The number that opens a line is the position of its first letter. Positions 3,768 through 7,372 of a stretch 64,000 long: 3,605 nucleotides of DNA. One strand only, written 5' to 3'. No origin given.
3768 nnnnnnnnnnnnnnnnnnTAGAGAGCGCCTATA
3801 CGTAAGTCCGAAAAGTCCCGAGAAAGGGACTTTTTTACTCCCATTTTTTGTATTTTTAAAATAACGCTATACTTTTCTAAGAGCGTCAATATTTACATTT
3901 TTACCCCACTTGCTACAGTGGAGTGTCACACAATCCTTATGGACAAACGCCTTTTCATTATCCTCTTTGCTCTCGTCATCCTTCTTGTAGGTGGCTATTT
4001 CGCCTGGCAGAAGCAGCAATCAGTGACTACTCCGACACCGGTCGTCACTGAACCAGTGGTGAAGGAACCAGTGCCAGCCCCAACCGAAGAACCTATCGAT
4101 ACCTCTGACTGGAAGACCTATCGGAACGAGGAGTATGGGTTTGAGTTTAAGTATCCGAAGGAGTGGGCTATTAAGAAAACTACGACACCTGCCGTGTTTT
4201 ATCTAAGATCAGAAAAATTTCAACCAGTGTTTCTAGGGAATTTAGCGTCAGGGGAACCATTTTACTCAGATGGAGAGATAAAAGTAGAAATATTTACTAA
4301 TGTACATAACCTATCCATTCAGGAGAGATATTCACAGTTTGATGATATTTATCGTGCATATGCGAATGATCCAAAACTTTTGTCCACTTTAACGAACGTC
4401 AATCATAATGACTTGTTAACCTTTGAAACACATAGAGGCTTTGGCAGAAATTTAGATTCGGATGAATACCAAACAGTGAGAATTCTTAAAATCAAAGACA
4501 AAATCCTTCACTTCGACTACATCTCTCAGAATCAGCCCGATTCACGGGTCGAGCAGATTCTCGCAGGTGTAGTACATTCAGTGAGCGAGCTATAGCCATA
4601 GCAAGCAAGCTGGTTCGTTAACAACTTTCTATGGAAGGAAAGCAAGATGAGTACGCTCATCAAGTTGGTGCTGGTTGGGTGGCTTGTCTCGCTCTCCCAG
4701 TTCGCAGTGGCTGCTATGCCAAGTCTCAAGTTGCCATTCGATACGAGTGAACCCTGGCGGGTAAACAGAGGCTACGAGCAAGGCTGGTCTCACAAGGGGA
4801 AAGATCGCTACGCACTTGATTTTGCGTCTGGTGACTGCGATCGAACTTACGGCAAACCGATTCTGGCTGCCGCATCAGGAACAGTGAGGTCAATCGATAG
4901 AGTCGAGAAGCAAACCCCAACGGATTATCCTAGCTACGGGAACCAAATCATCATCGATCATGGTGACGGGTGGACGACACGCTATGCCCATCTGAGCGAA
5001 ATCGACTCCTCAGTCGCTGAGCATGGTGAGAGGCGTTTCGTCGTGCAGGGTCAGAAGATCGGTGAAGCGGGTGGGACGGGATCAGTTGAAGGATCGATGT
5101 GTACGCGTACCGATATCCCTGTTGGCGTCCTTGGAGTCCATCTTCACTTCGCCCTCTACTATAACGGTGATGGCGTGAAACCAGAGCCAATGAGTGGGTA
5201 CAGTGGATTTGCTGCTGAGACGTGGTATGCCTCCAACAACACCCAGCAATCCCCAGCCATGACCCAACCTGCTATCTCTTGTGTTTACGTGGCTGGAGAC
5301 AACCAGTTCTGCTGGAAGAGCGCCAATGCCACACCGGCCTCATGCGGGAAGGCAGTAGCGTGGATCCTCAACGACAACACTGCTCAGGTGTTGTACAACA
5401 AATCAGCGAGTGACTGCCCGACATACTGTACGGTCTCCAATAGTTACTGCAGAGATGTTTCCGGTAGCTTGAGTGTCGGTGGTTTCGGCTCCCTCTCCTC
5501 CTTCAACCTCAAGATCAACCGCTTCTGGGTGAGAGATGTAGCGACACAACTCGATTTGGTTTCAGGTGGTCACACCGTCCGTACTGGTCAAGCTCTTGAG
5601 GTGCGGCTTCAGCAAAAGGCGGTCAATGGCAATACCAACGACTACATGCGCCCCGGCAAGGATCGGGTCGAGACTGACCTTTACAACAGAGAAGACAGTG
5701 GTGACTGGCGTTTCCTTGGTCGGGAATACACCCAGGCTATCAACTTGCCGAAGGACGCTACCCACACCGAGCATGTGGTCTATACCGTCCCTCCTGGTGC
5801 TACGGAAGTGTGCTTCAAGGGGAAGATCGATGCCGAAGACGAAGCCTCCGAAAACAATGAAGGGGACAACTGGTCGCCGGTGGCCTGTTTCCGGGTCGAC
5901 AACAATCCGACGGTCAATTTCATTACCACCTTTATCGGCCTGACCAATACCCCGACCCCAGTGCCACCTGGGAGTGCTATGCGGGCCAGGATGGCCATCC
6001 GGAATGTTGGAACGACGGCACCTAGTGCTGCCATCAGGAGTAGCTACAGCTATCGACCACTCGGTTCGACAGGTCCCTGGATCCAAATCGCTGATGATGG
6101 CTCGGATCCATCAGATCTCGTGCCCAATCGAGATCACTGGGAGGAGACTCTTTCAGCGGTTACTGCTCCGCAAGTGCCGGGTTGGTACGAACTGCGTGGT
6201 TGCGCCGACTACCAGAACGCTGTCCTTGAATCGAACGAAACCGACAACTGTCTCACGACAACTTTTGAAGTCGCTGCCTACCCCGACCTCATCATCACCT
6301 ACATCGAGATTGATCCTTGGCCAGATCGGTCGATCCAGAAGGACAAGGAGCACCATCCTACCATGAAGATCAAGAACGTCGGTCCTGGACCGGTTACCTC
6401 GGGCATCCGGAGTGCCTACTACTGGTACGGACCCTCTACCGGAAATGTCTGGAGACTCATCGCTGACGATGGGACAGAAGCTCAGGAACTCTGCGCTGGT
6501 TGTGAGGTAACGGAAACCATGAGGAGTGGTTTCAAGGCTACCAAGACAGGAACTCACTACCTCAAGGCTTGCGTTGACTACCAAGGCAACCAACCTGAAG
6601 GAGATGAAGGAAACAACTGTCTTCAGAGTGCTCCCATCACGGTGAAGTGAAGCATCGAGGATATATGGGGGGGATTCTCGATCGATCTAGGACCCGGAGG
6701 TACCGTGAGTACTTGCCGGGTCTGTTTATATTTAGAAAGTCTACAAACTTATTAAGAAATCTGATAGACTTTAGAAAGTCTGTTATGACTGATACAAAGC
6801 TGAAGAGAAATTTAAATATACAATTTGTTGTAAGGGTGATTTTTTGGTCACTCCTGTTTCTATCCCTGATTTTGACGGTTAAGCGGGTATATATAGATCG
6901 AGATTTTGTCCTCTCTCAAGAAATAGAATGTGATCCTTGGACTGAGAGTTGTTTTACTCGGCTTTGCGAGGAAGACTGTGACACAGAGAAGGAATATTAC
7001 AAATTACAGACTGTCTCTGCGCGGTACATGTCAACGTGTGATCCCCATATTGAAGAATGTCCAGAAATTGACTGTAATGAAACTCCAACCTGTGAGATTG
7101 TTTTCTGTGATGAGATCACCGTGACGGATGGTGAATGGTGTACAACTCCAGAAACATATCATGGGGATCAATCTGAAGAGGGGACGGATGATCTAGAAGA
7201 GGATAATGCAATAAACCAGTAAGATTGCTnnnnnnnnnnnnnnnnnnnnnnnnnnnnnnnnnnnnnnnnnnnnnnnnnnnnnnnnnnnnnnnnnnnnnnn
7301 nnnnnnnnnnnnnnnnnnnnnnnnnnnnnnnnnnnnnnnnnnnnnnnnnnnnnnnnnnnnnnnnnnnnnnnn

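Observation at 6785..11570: Cys/Asp/Glu/Thr-rich small membrane protein followed by a PurD-like ATP-grasp ligase, a 10-TM protein and a two-component system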

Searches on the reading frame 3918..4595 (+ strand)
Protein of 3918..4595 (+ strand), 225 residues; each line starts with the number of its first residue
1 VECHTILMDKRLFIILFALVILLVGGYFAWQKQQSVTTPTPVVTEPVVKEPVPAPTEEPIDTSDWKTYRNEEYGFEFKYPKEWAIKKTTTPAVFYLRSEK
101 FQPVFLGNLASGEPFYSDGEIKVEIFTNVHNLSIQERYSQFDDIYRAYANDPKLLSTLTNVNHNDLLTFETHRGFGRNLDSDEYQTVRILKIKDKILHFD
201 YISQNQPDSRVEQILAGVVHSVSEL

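Call 3: search_protein_families(library=pfam, proteins=[window:3918-4595:+], max_evalue=0.01)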
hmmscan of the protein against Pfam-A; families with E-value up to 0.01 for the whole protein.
window:3918-4595:+ (225 aa): 1 family
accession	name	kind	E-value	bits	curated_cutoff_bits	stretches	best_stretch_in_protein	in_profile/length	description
PF18933.6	PsbP_2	-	9.7e-06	26.2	27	1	61-90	40-69/184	PsbP-like protein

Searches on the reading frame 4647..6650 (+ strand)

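Call 3: search_protein_families(library=pfam, proteins=[window:4647-6650:+], max_evalue=0.01)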
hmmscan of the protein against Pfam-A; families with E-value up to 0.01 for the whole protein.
window:4647-6650:+ (667 aa): 2 families
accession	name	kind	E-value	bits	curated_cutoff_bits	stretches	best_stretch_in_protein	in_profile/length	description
PF01551.29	Peptidase_M23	-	1.6e-17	63.9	28.7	1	66-179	10-96/96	Peptidase family M23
PF07705.17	CARDB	-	6.5e-16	58.8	22.7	2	546-660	2-100/101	CARDB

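Call 4: search_protein_families(library=ncbifam, proteins=[window:4647-6650:+], max_evalue=0.01)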
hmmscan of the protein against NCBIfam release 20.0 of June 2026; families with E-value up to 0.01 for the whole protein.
window:4647-6650:+ (667 aa): 10 families
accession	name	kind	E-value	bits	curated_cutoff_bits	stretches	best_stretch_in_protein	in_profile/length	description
NF050804.1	CellDivDipMCaul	equivalog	3.6e-10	39.3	900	1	68-148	537-605/634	cell division endopeptidase DipM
NF052336.1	PdgHdaseHSB100310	equivalog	7.3e-10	38.7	500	1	62-149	60-134/316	peptidoglycan hydrolase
NF053825.1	PdgNdpepShyA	equivalog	7.6e-08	31.4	700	1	34-150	272-374/425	peptidoglycan DD-endopeptidase ShyA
NF052530.1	Heli_ShapePgp3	exception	2.6e-07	30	300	1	67-179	175-260/270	peptidoglycan metallopeptidase Pgp3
NF053824.1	PdgNdpepShyC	equivalog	4.4e-05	22.6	700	1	68-150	305-374/429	peptidoglycan DD-endopeptidase ShyC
NF040883.1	amid_act_ActS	equivalog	9.7e-05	21.7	375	1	67-146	144-211/242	amidase activator ActS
NF053738.1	S2SprSpoIIQBc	equivalog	0.00022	20.9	250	1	72-144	137-196/232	stage II sporulation protein SpoIIQ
NF008123.1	PRK10871.1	equivalog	0.00073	19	311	1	68-147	274-341/365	murein hydrolase activator NlpD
NF008652.0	PRK11649.1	equivalog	0.00083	18.1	341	1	69-179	323-406/439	murein DD-endopeptidase MepM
NF052529.1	PG_M23_Pgp6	exception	0.0064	15.2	600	0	97-180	365-429/452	peptidoglycan metallopeptidase Pgp6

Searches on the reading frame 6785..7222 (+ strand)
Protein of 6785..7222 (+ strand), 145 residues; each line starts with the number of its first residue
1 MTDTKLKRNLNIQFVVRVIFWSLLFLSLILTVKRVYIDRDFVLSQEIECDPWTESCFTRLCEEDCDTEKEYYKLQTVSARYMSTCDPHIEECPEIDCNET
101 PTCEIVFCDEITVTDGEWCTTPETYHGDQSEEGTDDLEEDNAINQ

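Call 3: search_protein_families(library=pfam, proteins=[window:6785-7222:+], max_evalue=0.01)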
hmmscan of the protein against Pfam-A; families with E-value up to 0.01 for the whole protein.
window:6785-7222:+ (145 aa): 0 families

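Call 4: search_protein_families(library=ncbifam, proteins=[window:6785-7222:+], max_evalue=0.01)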
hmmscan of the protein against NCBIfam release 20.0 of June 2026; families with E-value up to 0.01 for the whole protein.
window:6785-7222:+ (145 aa): 0 families

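Call 36: search_solved_structures(query=A4, max_evalue=5)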
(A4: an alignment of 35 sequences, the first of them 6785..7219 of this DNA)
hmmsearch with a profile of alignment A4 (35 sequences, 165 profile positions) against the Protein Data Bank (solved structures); distinct sequences matched with E-value up to 5: 0.

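Call 44: search_protein_families(library=pfam, alignment_id=A4, max_evalue=0.1)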
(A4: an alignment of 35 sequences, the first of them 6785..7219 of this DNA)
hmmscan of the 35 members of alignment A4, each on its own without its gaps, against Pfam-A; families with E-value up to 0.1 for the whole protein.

A. member 1, window:6785-7219:+ (145 aa): 0 families

B. families by the number of members that match (of 35 scanned): 4 families
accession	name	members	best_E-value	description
PF21363.3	TRAF3_RING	1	0.031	TNF receptor-associated factor 2/3/5, RING domain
PF15701.10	DUF4668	1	0.038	Domain of unknown function (DUF4668)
PF06211.18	BAMBI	1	0.068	BMP and activin membrane-bound inhibitor (BAMBI) N-terminal domain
PF23906.1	DUF7248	1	0.09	Family of unknown function (DUF7248)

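Call 46: find_homologous_proteins(query=A4, max_evalue=0.001)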
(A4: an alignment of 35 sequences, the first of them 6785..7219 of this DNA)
Query A4 (35 sequences) (145 aa, profile of the alignment): 13 proteins with E <= 0.001 among 1775 candidates.
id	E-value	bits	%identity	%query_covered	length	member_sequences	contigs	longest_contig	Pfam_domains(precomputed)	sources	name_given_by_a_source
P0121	5.7e-39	151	33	87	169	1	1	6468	-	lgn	-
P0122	1.5e-35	140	50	76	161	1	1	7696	-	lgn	-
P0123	6.4e-33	132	23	81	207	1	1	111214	-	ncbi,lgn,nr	ncbi:MAG: hypothetical protein KIH67_003740 [Candidatus Moranbacteria bacterium]|nr:hypothetical pro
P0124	2.8e-32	130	100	100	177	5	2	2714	-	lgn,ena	-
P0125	1.0e-31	128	63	100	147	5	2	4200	-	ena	-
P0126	1.7e-31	127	21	68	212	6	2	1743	-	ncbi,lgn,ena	-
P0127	3.6e-31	126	28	71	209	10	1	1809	-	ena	-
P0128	1.6e-29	121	25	68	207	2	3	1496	-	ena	-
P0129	6.4e-27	112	31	31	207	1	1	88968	-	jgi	jgi:hypothetical protein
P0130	9.4e-27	112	51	92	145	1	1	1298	-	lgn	-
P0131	3.9e-26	110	54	86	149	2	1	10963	-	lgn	-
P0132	7.8e-26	109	58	88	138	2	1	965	-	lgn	-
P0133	1.2e-20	92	29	54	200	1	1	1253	-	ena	-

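Call 52: predict_structure(alignment_id=A5)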
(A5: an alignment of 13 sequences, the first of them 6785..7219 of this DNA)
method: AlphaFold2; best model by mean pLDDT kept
length: 145 residues; sequences in the alignment: 13
mean_pLDDT: 69.5   pTM: 0.44
mean pLDDT of the five models: 69.5, 63.2, 59.7, 53.1, 49.9
residues with pLDDT >= 90: 14; 70-90: 66; 50-70: 48; < 50: 17
segments of 3 or more residues with pLDDT < 50: 129-145
pLDDT, mean of each block of 10 residues (from residue 1): 57 88 94 76 77 78 59 77 62 70 76 73 57 42 41
secondary structure, 60 per line:
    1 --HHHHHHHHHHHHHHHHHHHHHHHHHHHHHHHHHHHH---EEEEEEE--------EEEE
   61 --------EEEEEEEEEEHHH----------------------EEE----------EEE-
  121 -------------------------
elements in order: H3-38 E42-48 E57-60 E69-78 E104-106 E117-119

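Call 55: fold_search(model_id=the predicted structure, library=pdb)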
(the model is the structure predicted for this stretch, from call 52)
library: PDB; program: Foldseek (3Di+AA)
matches with E <= 10: 17; with E <= 0.001: 0
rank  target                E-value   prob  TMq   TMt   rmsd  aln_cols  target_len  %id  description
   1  5azp_B                3.4e+00  0.09  0.18  0.07   8.6        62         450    8  Crystal structure of a membrane protein from Pseudomonas aeruginosa (released 2016-06-08)
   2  8j67_B                3.6e+00  0.07  0.18  0.15   8.5        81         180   11  Crystal structure of Toxoplasma gondii M2AP (released 2023-08-30)
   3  3lmu_A                4.1e+00  0.05  0.12  0.11   7.5        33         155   15  Crystal structure of DTD from Plasmodium falciparum (released 2010-03-02)
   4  4jm0_A                5.0e+00  0.01  0.09  0.07  10.1        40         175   10  Structure of Human Cytomegalovirus Immune Modulator UL141 (released 2014-02-26)
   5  8j67_C                5.3e+00  0.01  0.11  0.09  13.2        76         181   10  Crystal structure of Toxoplasma gondii M2AP (released 2023-08-30)
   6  1he7                  5.6e+00  0.01  0.13  0.16  12.3       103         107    6  Human Nerve growth factor receptor TrkA (released 2001-04-02)
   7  5azp_A                6.8e+00  0.06  0.18  0.07   8.6        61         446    8  Crystal structure of a membrane protein from Pseudomonas aeruginosa (released 2016-06-08)
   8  1jpm_A                6.8e+00  0.01  0.11  0.06   5.5        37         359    5  L-Ala-D/L-Glu Epimerase (released 2001-12-21)
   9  10zo_C                7.2e+00  0.01  0.08  0.10   9.4        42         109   10  Crystal structure of Mengla virus nucleoprotein bound by a cross-reactive anti-Marburg virus nanobody (released 2026-03-25)
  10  5iud_D                7.7e+00  0.03  0.14  0.03   6.3        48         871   17  Human DNA polymerase alpha in binary complex with a DNA:DNA template-primer (released 2016-04-13)
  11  1jpm_C                8.7e+00  0.01  0.10  0.05   5.5        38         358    8  L-Ala-D/L-Glu Epimerase (released 2001-12-21)
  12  9dix_B                8.7e+00  0.01  0.08  0.06  10.1        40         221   10  HCMV gH/UL116/UL141 3-mer complex, ectodomain (released 2024-11-20)
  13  4i9x_B                8.7e+00  0.01  0.08  0.07  10.1        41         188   12  Crystal structure of human cytomegalovirus glycoprotein UL141 targeting the death receptor TRAIL-R2 (released 2013-04-03)
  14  5iuy_A                9.2e+00  0.05  0.20  0.08   7.3        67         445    9  Structural insights of the outer-membrane channel OprN (released 2016-07-06)
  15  3o5z_B                9.2e+00  0.01  0.07  0.11   9.2        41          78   20  Crystal structure of the SH3 domain from p85beta subunit of phosphoinositide 3-kinase (PI3K) (released 2011-08-10)
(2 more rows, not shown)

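Call 66: search_protein_families(library=phrogs, proteins=[window:6785-7219:+], max_evalue=0.001)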
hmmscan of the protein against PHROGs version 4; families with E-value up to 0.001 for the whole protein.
window:6785-7219:+ (145 aa): 0 families
